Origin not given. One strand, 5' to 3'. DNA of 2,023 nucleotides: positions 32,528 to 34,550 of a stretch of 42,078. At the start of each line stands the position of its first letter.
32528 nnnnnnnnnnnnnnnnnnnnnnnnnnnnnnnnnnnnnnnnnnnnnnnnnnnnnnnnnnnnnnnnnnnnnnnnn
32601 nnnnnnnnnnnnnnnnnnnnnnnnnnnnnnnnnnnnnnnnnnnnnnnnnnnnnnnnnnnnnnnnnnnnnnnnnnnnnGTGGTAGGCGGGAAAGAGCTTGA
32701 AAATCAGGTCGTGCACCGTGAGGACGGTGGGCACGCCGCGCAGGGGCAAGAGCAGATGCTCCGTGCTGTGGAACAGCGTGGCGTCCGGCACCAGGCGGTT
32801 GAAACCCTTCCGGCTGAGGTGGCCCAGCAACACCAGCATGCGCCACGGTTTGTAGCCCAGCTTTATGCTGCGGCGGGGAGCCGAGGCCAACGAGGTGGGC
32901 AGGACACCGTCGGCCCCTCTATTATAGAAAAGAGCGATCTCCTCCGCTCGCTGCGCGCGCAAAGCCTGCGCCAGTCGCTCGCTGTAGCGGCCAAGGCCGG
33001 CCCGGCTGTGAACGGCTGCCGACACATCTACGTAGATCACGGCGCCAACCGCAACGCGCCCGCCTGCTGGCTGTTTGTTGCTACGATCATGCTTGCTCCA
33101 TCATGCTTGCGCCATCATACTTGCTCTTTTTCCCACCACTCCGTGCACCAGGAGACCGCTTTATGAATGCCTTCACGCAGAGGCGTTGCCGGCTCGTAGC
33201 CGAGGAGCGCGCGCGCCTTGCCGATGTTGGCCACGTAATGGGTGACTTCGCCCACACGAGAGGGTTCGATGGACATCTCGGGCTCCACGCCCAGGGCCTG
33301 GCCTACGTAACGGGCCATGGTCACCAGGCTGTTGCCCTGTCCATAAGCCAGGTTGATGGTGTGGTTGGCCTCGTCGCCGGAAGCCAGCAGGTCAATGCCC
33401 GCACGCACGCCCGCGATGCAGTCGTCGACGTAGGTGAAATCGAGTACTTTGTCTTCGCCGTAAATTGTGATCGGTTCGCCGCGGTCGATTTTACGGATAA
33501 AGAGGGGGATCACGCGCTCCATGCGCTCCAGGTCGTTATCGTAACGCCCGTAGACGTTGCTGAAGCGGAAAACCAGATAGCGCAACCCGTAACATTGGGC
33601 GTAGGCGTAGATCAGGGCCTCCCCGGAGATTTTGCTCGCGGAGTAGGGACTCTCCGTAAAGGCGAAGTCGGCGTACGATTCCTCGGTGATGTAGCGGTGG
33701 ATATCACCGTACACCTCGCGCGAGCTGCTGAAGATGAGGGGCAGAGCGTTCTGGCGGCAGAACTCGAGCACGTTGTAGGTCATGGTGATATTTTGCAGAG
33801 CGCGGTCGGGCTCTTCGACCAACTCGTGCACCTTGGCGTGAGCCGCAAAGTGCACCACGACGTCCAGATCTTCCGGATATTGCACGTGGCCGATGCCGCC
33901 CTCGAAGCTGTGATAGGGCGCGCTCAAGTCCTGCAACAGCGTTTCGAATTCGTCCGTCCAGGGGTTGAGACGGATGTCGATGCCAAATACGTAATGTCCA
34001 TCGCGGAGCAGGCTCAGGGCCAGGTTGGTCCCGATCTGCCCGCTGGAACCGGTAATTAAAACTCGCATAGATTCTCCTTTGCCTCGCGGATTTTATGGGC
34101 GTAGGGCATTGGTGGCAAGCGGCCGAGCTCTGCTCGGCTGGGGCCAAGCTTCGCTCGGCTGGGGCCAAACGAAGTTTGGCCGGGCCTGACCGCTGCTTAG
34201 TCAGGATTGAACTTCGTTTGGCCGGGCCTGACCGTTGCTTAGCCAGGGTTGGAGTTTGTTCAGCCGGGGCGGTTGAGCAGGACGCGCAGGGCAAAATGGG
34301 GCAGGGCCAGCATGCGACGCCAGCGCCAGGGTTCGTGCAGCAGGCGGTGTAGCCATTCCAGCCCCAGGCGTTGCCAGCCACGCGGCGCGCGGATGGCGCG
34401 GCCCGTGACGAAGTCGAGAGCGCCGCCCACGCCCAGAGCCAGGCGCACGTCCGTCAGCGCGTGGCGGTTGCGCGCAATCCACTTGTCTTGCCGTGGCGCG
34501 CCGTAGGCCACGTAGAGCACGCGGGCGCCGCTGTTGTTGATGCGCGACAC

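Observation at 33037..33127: Triplicated 14-bp repeat creates a relay of three 4-nt-overlapping mini-ORFs linking the epimerase stop to the GT4 start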

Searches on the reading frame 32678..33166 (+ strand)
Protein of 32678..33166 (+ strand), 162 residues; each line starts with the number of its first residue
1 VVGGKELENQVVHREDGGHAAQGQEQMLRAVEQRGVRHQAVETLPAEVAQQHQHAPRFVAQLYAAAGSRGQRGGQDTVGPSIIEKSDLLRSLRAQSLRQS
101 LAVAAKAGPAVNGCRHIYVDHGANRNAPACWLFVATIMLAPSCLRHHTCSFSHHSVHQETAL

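Call 65: search_protein_families(library=pfam, proteins=[window:32678-33166:+], max_evalue=0.01)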
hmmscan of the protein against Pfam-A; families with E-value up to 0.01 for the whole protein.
window:32678-33166:+ (162 aa): 0 families

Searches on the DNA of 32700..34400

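Call 34: search_rna_families(source=window, start=32700, end=34400, threshold=evalue, max_evalue=1)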
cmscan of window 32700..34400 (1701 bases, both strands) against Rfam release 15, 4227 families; matches with E-value up to 1: 2.
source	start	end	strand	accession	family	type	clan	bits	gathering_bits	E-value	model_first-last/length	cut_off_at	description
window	34123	34200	+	RF04287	mir-9195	Gene; miRNA;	-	25.7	90.5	0.025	1-87/87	no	mir-9195 microRNA precursor family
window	34163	34223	-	RF04247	bZIP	Gene; sRNA;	-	23.7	41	0.16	1-72/72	no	bZIP non canonical Hac1/Xbp1 intron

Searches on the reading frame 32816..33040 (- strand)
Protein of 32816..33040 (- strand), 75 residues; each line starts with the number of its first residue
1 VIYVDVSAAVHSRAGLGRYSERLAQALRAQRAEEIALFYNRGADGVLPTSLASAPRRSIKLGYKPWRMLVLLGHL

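Call 22: find_related_loci(query=A2, collection=metagenome_contigs, flank=1500)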
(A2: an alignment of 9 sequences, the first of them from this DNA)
Query A2 (75 aa) in metagenome_contigs; peptide patterns used: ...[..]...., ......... (x = any residue, [..] = any of these).
169 stretches matched a pattern; 64 encode a relative of the query (tblastn E <= 1e-3); 64 distinct loci.
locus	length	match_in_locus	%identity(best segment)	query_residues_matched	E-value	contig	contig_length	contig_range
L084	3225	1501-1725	72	1-75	9e-32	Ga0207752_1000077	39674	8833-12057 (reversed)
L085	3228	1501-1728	72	1-75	2e-31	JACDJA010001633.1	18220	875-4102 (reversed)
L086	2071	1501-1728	71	1-75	1e-30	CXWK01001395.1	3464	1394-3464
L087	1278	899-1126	71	1-75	6e-31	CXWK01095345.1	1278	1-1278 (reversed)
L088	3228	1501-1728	64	1-75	1e-30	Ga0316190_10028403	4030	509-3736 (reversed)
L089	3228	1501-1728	71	1-75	2e-30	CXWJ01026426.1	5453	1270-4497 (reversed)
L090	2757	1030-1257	67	1-75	4e-30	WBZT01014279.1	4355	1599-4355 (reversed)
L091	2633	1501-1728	67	1-75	5e-30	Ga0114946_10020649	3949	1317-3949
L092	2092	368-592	64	1-74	1e-29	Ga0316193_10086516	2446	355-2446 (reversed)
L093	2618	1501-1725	68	1-74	1e-29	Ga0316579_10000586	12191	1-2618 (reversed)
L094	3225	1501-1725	61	1-75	4e-29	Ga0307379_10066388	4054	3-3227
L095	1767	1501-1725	67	1-75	3e-29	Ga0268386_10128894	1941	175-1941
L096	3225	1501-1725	67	1-74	3e-29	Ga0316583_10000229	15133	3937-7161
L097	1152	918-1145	68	1-75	1e-29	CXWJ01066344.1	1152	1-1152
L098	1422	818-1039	66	1-73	3e-29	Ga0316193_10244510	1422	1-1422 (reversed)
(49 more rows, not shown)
